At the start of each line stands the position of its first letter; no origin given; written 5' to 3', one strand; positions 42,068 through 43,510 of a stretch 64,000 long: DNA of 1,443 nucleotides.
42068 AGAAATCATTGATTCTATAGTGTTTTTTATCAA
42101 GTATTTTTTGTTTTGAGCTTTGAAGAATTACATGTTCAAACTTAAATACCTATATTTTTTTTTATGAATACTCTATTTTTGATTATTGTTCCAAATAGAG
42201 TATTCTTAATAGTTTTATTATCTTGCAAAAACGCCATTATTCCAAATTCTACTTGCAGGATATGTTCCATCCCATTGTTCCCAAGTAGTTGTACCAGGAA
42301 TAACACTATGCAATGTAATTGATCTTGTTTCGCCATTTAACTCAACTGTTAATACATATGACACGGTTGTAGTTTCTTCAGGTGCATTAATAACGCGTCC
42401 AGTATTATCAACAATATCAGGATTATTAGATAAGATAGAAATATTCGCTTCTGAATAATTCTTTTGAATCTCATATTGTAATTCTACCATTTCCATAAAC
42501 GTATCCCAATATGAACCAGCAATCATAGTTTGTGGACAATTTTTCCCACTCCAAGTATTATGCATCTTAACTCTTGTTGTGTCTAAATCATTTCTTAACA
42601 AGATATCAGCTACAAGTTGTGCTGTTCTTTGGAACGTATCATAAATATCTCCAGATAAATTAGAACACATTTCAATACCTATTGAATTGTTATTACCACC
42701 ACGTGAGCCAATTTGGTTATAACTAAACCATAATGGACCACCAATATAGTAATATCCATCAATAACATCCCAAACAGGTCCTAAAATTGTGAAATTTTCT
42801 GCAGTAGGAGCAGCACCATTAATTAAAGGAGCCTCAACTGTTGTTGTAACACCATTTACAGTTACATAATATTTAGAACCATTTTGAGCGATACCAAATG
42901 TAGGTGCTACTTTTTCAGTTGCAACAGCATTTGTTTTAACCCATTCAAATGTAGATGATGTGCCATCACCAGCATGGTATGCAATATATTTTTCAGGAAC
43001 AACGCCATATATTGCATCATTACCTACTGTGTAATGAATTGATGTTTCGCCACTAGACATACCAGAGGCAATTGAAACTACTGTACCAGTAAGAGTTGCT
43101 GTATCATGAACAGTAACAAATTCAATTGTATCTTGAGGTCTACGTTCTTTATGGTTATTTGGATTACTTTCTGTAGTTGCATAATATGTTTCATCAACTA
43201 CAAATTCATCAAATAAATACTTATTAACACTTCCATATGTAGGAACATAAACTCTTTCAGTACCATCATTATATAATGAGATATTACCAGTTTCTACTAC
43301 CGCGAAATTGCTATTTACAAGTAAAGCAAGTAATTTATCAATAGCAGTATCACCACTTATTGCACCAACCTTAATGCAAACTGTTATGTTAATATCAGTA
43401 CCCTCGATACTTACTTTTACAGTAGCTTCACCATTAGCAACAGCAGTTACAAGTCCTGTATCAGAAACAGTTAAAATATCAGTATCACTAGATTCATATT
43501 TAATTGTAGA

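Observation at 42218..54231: Two paralogous surface lipoprotein genes with C-terminal amidase modules inserted into the conserved dnaK-operon / rsmE-mtaB synteny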

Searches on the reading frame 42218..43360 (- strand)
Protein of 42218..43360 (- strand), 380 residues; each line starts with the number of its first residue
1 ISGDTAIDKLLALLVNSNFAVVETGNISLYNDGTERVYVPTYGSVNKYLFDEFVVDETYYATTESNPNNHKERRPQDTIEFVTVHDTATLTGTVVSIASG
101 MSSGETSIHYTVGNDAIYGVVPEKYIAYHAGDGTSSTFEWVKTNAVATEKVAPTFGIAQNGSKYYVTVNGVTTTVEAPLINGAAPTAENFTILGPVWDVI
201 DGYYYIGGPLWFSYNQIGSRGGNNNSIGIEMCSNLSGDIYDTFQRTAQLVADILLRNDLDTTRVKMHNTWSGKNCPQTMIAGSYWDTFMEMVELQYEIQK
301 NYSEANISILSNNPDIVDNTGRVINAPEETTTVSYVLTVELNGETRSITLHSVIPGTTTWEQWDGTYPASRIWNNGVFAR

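Call 11: search_solved_structures(query=window:42218-43360:-, max_evalue=1, show_alignments=3)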
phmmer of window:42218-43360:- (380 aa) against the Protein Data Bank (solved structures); distinct sequences matched with E-value up to 1: 8.
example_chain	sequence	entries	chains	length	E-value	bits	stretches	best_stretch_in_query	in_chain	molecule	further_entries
3hmb_A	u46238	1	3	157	2.1e-12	50.1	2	218-289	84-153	N-acetylmuramoyl-L-alanine amidase xlyA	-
3rdr_A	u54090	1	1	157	3.3e-12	49.4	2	218-289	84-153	N-acetylmuramoyl-L-alanine amidase XlyA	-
2l47_A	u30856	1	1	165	2.2e-09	40.1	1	218-292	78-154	N-acetylmuramoyl-L-alanine amidase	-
1yb0_A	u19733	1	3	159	7.2e-09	38.4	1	218-292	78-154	prophage LambdaBa02, N-acetylmuramoyl-L-alanine amidase, family 2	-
2ar3_A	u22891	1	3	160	4.9e-08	35.7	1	218-293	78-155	prophage lambdaba02, n-acetylmuramoyl-l-alanine amidase, family 2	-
4bol_A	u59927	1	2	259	0.037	16.3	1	75-165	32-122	AMPDH2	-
4bj4_A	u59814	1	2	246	0.039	16.3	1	75-165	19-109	AMPDH2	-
4bpa_A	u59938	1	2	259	0.04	16.2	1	75-165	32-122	AMPDH2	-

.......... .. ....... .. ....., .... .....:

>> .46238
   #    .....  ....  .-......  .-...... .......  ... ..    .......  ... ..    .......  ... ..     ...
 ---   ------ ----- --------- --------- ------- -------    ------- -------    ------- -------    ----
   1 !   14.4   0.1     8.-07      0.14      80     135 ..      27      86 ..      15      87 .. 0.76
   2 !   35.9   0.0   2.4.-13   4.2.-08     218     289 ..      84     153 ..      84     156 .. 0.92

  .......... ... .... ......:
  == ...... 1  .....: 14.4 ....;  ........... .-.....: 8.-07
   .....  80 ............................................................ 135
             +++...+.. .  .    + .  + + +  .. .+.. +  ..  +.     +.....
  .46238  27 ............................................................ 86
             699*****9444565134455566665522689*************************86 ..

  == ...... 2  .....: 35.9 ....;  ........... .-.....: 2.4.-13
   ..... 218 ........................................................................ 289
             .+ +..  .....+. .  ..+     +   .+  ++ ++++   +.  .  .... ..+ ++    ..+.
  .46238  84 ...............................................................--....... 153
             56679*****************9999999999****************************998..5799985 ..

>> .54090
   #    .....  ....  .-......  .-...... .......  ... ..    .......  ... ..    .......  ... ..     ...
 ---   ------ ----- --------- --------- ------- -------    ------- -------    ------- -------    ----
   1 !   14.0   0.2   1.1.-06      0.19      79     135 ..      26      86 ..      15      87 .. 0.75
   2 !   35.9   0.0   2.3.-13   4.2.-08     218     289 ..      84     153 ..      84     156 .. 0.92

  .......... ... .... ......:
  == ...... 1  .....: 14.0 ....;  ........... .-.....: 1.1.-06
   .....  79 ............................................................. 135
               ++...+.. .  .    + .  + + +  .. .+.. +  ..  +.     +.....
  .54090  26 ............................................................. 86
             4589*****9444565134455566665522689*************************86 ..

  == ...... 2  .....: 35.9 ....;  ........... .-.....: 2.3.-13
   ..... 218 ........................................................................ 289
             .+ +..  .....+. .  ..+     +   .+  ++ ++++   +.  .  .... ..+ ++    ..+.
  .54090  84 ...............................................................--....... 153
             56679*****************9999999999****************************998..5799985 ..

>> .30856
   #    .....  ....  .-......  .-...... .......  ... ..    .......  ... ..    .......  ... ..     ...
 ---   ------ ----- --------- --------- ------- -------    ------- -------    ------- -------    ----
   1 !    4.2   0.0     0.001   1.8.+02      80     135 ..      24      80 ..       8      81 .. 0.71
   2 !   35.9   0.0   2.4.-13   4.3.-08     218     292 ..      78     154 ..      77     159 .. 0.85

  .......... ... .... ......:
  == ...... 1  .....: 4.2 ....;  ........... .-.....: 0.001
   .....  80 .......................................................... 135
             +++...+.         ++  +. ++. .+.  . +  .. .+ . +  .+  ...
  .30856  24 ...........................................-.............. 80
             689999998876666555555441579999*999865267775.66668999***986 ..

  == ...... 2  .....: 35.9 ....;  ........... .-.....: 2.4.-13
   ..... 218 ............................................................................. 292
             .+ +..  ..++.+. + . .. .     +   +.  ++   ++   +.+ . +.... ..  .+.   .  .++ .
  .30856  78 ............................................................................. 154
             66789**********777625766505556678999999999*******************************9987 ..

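Call 12: find_homologous_proteins(query=window:42221-43360:-)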
Query window:42221-43360:- (380 aa): 398 proteins with E <= 0.001 among 4742 candidates; the best 120 are listed.
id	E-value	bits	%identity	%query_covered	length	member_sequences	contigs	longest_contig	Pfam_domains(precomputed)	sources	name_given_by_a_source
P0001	4.7e-209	712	82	100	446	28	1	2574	PF01510.31,PF02368.25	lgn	-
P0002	2.2e-169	582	67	99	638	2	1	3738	PF01510.31,PF22359.3,PF02368.25,PF26918.1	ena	-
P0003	1.6e-143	496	61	98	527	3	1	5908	PF26182.1,PF01510.31,PF22359.3,PF02368.25,PF26918.1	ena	-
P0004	1.9e-143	496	60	99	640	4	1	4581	PF01510.31,PF02368.25,PF26918.1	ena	-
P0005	4.1e-129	449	55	100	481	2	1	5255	PF01510.31,PF22359.3,PF02368.25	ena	-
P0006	1.1e-124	434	57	91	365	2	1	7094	PF01510.31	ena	-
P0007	5.0e-113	396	52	96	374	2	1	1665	PF01510.31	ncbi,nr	ncbi:MAG: N-acetylmuramoyl-L-alanine amidase, partial [Bacilli bacterium]|nr:N-acetylmuramoyl-L-alan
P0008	1.7e-112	394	54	91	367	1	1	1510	PF01510.31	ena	-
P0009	5.0e-110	386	55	89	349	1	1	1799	PF01510.31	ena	-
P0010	2.2e-102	361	47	99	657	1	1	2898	PF26182.1,PF01510.31,PF02368.25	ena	-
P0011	5.6e-98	347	57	73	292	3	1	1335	PF01510.31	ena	-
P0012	1.1e-96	342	57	74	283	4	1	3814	PF01510.31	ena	-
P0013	2.8e-93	331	56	73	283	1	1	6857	PF01510.31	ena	-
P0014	4.5e-87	311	45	96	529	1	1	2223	PF01510.31,PF02368.25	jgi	jgi:hypothetical protein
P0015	1.1e-80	290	62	58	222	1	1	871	PF01510.31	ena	-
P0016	5.6e-75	271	60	54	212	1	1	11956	PF01510.31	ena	-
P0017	2.2e-73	266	41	96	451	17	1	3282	PF01510.31,PF02368.25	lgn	-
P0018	1.6e-64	236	39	92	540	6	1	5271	PF01510.31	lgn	-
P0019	7.2e-61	224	55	49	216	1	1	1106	PF01510.31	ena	-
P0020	1.4e-60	224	41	84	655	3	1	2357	PF01510.31,PF22359.3,PF02368.25,PF26918.1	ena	-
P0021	4.4e-59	219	41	83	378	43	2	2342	PF01510.31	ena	-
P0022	1.7e-57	213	39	92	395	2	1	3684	PF01510.31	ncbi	ncbi:MAG: N-acetylmuramoyl-L-alanine amidase family protein, partial [Bacilli bacterium]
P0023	1.3e-56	210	38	85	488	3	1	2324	PF01510.31,PF02368.25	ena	-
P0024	3.7e-55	206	38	81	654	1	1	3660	PF01510.31,PF02368.25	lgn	-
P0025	4.9e-55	205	36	93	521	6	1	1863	PF26182.1,PF01510.31,PF22359.3,PF02368.25,PF20578.5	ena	-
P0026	6.1e-54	202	34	93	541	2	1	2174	PF26182.1,PF01510.31,PF22359.3,PF02368.25,PF26918.1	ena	-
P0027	7.9e-54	201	36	85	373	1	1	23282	PF01510.31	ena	-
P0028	1.6e-51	194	38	73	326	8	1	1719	PF01510.31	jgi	jgi:hypothetical protein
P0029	4.1e-51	192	35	91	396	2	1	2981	PF01510.31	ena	-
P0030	1.8e-50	190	38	78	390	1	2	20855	PF01510.31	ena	-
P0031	2.5e-50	190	38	83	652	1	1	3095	PF26182.1,PF01510.31,PF22359.3,PF02368.25,PF26918.1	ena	-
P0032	4.0e-49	186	38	82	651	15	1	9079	PF21764.4,PF26182.1,PF01510.31,PF02368.25,PF20578.5,PF26918.1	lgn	-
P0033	5.4e-49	185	37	79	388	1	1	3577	PF01510.31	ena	-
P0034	5.9e-49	185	34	93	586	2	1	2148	PF26182.1,PF01510.31,PF02368.25,PF26918.1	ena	-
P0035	1.5e-48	184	36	82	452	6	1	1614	PF01510.31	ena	-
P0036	1.6e-48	184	37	78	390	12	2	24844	PF01510.31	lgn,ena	-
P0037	3.6e-48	183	37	82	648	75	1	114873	PF26182.1,PF21461.4,PF01510.31,PF02368.25,PF20578.5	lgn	-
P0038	8.9e-48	181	36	82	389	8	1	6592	PF01510.31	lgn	-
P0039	2.2e-47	180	35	83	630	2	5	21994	PF26182.1,PF01510.31,PF22359.3,PF02368.25,PF26918.1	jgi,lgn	-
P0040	3.8e-47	179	50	41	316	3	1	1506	PF01510.31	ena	-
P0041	5.7e-47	179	37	93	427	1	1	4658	PF01510.31,PF20578.5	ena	-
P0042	6.0e-47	179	34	88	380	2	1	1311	PF01510.31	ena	-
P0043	2.1e-46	177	36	86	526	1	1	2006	PF01510.31,PF02368.25,PF26918.1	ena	-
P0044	2.4e-46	177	40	67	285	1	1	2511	PF01510.31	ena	-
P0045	2.4e-46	177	35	80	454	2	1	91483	PF01510.31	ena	-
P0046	1.6e-45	174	35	84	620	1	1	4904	PF01510.31,PF02368.25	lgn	-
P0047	1.9e-45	174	41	67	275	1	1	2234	PF01510.31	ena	-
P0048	4.6e-45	172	36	81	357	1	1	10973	PF01510.31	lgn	-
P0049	1.2e-44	171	35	78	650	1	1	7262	PF26182.1,PF21461.4,PF01510.31,PF02368.25,PF26918.1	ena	-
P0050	1.6e-44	171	36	92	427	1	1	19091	PF01510.31,PF20578.5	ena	-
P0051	2.4e-44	170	34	92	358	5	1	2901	PF01510.31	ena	-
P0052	2.7e-44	170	32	92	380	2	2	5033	PF01510.31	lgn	-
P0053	3.2e-44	170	36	82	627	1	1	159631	PF26182.1,PF01510.31,PF02368.25,PF26918.1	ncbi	-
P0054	4.5e-44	169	37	83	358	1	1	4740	PF01510.31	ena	-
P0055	1.0e-43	168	31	92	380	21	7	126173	PF01510.31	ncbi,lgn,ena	-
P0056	1.1e-43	168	35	82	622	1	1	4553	PF26182.1,PF01510.31,PF22359.3,PF02368.25,PF26918.1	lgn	-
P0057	3.7e-43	166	34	83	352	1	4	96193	PF01510.31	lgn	-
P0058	4.5e-43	166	34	91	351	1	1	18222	PF01510.31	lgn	-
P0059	5.1e-43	166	32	92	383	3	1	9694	PF01510.31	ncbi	-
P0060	8.1e-43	165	35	91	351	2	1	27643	PF01510.31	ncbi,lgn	-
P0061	2.2e-42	164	34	94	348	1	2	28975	PF01510.31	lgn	-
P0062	4.1e-42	163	35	81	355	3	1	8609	PF01510.31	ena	-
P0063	6.4e-42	162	30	92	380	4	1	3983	PF01510.31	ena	-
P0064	7.7e-42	162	32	91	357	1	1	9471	PF01510.31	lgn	-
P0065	1.1e-41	161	29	92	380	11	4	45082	PF01510.31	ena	-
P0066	1.1e-41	161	35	85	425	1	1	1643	PF01510.31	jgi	jgi:N-acetylmuramoyl-L-alanine amidase CwlA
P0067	1.4e-41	161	32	88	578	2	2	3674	PF01510.31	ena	-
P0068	2.8e-41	160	39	61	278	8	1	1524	PF01510.31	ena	-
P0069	4.3e-41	159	34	89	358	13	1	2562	PF01510.31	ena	-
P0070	7.4e-41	159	33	82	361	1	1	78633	PF01510.31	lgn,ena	-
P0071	8.0e-41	158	35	91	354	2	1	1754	PF01510.31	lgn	-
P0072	9.1e-41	158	35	74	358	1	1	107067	PF01510.31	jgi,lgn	-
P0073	1.9e-40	157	33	87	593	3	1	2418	PF01510.31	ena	-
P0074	2.5e-40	157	35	76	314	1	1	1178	PF01510.31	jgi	jgi:N-acetylmuramoyl-L-alanine amidase CwlA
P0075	3.5e-40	156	35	81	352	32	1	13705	PF01510.31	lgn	-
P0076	4.7e-40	156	36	76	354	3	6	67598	PF01510.31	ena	-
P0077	5.0e-40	156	39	67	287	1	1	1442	PF01510.31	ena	-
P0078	5.4e-40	156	36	73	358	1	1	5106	PF01510.31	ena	-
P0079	6.2e-40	156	48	42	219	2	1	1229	PF01510.31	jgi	jgi:hypothetical protein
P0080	6.7e-40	155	33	91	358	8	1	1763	PF01510.31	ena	-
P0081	7.0e-40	155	38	74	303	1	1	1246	PF01510.31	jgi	jgi:hypothetical protein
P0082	7.4e-40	155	34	81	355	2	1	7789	PF01510.31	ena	-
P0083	7.9e-40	155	32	92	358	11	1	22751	PF01510.31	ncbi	-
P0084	7.9e-40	155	35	91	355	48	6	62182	PF01510.31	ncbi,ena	-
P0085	1.0e-39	155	35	81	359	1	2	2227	PF01510.31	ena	-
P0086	1.3e-39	154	34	91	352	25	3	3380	PF01510.31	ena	-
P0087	1.4e-39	154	32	92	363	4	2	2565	PF01510.31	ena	-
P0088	1.6e-39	154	36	74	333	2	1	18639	PF01510.31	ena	-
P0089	2.5e-39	154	38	73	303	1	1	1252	PF01510.31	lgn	-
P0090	2.5e-39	154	30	92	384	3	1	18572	PF01510.31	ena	-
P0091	4.1e-39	153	34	73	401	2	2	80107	PF01510.31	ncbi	-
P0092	4.4e-39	153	35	76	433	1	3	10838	PF01510.31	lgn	-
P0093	4.5e-39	153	33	82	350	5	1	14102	PF01510.31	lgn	-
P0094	4.9e-39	153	35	81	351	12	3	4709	PF01510.31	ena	-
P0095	6.2e-39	152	35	86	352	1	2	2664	PF01510.31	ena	-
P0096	6.5e-39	152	34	84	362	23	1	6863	PF01510.31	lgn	-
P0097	6.6e-39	152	36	80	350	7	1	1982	PF01510.31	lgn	-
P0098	6.7e-39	152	36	76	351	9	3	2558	PF01510.31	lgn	-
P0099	8.9e-39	152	34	78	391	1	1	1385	PF01510.31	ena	-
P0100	1.0e-38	152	33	81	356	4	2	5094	PF01510.31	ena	-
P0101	1.1e-38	152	39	55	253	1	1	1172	PF01510.31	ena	-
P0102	1.1e-38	151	35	78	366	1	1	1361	PF01510.31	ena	-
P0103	1.4e-38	151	32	82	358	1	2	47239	PF01510.31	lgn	-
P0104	1.4e-38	151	36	77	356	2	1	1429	PF01510.31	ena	-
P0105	1.5e-38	151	33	83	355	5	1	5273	PF01510.31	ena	-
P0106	1.6e-38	151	34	82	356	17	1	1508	PF01510.31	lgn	-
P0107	1.7e-38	151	33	82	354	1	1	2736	PF01510.31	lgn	-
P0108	1.9e-38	151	32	91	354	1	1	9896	PF01510.31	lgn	-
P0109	2.0e-38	151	36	77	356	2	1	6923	PF01510.31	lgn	-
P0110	2.1e-38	150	33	87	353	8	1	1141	PF01510.31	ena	-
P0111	2.7e-38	150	33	81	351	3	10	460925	PF01510.31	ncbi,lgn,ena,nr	ncbi:MAG: N-acetylmuramoyl-L-alanine amidase [Bacilli bacterium]|nr:N-acetylmuramoyl-L-alanine amida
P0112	3.3e-38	150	34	93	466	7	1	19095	PF01510.31,PF02368.25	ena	-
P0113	4.3e-38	149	35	74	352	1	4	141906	PF01510.31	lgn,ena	-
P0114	5.2e-38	149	35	82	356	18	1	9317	PF01510.31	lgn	-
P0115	5.4e-38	149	33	84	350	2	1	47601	PF01510.31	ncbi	-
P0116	6.0e-38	149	36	82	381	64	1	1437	PF01510.31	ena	-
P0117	6.1e-38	149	35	68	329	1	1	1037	PF01510.31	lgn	-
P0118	6.5e-38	149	32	82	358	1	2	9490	PF01510.31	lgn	-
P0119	6.5e-38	149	36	73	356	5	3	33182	PF01510.31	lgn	-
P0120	9.1e-38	148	35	78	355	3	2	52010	PF01510.31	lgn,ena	-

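Call 32: find_encoding_contigs(protein=P0111, flank=6000, max_places=3)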
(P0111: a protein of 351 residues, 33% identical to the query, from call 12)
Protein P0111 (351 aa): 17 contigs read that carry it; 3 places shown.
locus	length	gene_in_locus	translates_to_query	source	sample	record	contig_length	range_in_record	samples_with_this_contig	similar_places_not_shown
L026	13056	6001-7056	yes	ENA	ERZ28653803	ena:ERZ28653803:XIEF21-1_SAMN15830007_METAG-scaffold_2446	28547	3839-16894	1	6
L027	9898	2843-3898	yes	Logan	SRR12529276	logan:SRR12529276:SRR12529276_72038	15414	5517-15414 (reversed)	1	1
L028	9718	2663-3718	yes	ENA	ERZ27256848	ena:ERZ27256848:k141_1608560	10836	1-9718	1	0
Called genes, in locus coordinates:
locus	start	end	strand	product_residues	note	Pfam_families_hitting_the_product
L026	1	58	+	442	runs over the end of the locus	PF05958:tRNA_U5-meth_tr, PF02475:TRM5-TYW2_MTfase (weak), PF03602:Cons_hypoth95, PF13847:Methyltransf_31, PF09445:Methyltransf_15 (weak)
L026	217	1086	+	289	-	PF02645:DegV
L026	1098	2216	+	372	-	-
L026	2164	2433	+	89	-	-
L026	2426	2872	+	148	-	PF01590:GAF, PF13185:GAF_2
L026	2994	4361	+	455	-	-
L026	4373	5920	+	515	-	PF00933:Glyco_hydro_3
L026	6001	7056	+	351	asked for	PF01510:Amidase_2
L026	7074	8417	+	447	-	PF02812:ELFV_dehydrog_N, PF00208:ELFV_dehydrog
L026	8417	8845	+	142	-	PF02698:DUF218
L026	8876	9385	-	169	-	PF00881:Nitroreductase, PF14512:TM1586_NiRdase (weak), PF00881:Nitroreductase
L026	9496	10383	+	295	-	PF00795:CN_hydrolase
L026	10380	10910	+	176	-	PF01470:Peptidase_C15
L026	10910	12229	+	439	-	-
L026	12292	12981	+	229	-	-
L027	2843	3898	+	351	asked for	PF01510:Amidase_2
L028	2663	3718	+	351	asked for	PF01510:Amidase_2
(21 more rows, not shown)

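Call 33: find_encoding_contigs(protein=P0055, flank=6000, max_places=3)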
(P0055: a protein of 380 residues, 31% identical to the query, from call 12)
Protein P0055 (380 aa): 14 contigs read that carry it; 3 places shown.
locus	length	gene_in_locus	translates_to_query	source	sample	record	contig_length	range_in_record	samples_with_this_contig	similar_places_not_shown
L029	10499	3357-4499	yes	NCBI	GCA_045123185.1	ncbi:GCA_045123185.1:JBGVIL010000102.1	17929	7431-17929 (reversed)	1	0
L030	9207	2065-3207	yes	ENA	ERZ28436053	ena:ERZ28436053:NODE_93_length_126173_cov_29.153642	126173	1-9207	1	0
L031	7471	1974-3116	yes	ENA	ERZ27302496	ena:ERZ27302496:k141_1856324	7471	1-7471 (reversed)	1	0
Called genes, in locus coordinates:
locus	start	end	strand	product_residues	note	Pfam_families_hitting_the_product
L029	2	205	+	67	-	?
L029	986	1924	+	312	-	PF00828:Ribosomal_L27A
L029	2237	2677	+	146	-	PF05198:IF3_N, PF00707:IF3_C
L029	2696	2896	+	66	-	PF01632:Ribosomal_L35p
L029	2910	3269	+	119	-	PF00453:Ribosomal_L20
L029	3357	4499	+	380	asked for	PF01510:Amidase_2 (weak)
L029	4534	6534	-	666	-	PF16656:Pur_ac_phosph_N (weak), PF00149:Metallophos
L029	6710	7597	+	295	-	PF04893:Yip1 (weak)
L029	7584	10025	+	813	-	PF00133:tRNA-synt_1, PF09334:tRNA-synt_1g, PF13603:tRNA-synt_1_2, PF00133:tRNA-synt_1, PF08264:Anticodon_1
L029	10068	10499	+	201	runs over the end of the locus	PF01478:Peptidase_A24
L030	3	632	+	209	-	?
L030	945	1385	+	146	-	PF05198:IF3_N, PF00707:IF3_C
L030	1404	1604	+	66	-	PF01632:Ribosomal_L35p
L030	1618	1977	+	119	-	PF00453:Ribosomal_L20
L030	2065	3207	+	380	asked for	PF01510:Amidase_2 (weak)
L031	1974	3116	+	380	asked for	PF01510:Amidase_2 (weak)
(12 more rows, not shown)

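Call 46: predict_structure(alignment_id=A1)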
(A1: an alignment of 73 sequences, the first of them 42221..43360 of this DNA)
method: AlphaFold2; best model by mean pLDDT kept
length: 380 residues; sequences in the alignment: 73
mean_pLDDT: 92.2   pTM: 0.92
mean pLDDT of the five models: 92.2, 92.2, 91.2, 90.2, 89.7
residues with pLDDT >= 90: 302; 70-90: 61; 50-70: 8; < 50: 9
segments of 3 or more residues with pLDDT < 50: 373-380
pLDDT, mean of each block of 10 residues (from residue 1): 87 98 93 86 97 97 88 89 90 92 89 96 85 83 95 97 97 97 96 96 95 93 92 92 98 98 96 92 94 99 98 98 97 99 98 96 83 37
secondary structure, 60 per line:
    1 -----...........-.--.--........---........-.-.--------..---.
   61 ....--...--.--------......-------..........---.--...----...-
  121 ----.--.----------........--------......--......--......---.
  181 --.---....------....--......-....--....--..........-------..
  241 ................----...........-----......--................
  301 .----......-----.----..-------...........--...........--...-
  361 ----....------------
elements in order: H6-16 E24-31 E35-42 H60-64 E81-86 H94-103 E110-112 E117-119 E139-146 E155-160 E163-168 E171-176 E197-200 E203-208 E210-213 E216-219 H222-225 E226-231 H239-256 E264-266 H267-271 H277-282 H285-301 E306-311 E331-341 E344-354 E365-368
